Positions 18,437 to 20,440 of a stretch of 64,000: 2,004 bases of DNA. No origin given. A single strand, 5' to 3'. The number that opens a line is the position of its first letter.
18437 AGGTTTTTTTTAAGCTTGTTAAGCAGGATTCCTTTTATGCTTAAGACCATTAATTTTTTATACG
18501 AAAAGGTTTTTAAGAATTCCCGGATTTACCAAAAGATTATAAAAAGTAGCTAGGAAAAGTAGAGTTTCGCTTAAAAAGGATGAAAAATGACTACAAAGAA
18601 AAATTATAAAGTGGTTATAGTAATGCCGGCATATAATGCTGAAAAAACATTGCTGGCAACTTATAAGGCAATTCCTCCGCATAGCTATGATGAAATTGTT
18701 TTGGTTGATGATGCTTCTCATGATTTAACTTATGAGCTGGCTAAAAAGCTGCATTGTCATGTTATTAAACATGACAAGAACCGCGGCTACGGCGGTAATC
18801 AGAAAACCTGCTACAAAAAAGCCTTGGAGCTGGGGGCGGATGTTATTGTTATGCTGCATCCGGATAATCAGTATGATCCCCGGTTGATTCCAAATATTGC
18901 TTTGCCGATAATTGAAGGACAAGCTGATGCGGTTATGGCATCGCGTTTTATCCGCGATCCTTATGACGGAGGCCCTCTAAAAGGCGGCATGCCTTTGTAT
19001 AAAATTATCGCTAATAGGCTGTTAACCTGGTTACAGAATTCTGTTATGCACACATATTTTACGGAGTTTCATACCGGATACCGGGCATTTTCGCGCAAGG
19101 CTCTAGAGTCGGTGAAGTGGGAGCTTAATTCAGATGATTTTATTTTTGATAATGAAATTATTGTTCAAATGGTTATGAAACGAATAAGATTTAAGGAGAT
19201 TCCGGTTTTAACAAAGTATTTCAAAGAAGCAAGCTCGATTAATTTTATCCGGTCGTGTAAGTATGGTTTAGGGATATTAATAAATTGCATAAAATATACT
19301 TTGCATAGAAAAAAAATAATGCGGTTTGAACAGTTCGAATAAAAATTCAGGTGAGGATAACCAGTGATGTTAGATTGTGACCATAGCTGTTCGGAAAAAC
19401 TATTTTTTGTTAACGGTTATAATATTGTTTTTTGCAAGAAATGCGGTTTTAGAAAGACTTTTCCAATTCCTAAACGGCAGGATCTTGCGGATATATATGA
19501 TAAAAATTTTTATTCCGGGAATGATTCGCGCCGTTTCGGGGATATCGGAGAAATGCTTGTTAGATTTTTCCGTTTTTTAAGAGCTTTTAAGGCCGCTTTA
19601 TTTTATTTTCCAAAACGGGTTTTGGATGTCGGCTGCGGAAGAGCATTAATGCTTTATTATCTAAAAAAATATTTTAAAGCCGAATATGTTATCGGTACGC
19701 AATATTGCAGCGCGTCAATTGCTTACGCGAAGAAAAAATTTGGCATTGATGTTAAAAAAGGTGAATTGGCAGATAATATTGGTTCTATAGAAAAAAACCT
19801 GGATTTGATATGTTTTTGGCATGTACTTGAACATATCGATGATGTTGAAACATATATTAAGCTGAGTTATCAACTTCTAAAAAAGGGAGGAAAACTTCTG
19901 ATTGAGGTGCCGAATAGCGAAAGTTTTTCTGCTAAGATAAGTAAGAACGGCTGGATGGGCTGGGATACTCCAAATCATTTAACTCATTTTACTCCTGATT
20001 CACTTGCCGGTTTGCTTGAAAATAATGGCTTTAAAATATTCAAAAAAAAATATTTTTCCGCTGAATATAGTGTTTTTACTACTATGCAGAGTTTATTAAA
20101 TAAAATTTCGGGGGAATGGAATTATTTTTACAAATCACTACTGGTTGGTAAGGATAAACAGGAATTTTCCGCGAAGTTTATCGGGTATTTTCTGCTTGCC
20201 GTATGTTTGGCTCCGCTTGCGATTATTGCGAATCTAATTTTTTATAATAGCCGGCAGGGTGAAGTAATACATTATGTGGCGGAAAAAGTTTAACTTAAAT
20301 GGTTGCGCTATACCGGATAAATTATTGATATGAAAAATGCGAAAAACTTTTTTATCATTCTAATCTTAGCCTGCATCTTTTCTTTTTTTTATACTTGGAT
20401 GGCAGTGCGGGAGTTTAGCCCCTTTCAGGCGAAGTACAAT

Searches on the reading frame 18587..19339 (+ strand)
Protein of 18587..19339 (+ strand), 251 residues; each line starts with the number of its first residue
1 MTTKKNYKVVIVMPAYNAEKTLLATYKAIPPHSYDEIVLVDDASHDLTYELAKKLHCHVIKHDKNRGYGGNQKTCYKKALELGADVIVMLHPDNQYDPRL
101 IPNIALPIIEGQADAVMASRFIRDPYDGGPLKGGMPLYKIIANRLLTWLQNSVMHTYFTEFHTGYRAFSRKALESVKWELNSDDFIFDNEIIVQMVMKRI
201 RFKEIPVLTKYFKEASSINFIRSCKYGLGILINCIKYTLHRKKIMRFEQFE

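Call 49: search_protein_families(library=pfam, proteins=[window:18587-19339:+], max_evalue=0.00001)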
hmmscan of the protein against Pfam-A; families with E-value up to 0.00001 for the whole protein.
window:18587-19339:+ (251 aa): 1 family
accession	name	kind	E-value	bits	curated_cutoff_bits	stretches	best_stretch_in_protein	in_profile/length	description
PF00535.33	Glycos_transf_2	-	3.2e-20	73.2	23.3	1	11-173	2-164/168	Glycosyl transferase family 2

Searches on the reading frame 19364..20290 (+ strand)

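Call 49: search_protein_families(library=pfam, proteins=[window:19364-20290:+], max_evalue=0.00001)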
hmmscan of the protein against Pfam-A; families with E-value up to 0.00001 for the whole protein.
window:19364-20290:+ (309 aa): 5 families
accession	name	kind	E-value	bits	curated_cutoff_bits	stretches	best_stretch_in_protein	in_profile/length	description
PF13489.12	Methyltransf_23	-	3e-23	82.8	27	1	82-225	22-161/164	Methyltransferase domain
PF08241.18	Methyltransf_11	-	1.4e-11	45.3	21.2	1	87-180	1-95/95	Methyltransferase domain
PF13649.12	Methyltransf_25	-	7.8e-10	39.8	27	1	86-176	1-97/97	Methyltransferase domain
PF08242.18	Methyltransf_12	-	1e-07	33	30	1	87-178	1-98/98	Methyltransferase domain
PF13847.12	Methyltransf_31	-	6.6e-07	29.6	27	1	84-197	5-127/145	Methyltransferase domain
